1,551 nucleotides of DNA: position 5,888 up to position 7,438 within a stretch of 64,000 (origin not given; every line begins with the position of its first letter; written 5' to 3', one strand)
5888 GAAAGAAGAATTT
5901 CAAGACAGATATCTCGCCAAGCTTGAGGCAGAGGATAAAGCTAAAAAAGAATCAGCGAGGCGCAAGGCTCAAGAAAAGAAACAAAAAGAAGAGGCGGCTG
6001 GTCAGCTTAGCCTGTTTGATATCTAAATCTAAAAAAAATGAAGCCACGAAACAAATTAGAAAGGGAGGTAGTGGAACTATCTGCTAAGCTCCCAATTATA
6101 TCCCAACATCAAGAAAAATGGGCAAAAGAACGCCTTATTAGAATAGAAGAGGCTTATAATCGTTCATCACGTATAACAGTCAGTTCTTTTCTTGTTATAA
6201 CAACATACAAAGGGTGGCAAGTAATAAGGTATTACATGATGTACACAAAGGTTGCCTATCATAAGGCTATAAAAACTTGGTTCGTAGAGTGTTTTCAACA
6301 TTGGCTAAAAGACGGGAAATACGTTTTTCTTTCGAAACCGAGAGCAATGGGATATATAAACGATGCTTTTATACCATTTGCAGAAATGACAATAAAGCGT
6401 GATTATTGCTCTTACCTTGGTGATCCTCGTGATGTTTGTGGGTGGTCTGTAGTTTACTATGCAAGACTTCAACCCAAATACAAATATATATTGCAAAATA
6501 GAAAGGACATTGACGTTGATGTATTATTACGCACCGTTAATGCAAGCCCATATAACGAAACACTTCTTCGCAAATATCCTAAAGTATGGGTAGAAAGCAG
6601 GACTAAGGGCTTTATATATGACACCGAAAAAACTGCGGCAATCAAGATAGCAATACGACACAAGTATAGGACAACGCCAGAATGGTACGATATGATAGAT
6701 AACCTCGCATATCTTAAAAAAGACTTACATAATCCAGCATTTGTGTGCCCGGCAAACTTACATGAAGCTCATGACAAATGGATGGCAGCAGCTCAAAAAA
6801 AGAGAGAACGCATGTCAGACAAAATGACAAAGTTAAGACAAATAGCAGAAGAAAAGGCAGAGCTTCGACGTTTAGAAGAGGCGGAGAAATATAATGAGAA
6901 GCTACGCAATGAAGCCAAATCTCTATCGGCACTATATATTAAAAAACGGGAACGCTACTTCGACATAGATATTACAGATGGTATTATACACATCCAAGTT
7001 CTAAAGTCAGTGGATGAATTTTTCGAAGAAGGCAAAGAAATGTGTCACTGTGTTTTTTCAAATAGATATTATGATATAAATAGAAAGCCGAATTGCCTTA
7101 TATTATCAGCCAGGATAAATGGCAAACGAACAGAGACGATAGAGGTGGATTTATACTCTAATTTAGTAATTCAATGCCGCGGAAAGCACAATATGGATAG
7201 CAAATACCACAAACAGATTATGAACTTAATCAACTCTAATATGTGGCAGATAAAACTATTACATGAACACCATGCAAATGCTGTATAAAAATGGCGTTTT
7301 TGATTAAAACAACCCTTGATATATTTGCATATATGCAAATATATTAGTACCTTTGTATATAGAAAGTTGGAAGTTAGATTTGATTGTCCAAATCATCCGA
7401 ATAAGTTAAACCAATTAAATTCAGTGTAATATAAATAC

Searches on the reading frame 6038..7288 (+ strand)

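Call 18: search_protein_families(library=phrogs, proteins=[window:6038-7288:+], max_evalue=0.00001)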
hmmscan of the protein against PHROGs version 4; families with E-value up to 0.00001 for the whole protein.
window:6038-7288:+ (416 aa): 1 family
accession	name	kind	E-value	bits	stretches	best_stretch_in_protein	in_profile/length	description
phrog_8470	-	unknown function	3.7e-12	46.9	1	211-391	389-539/567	-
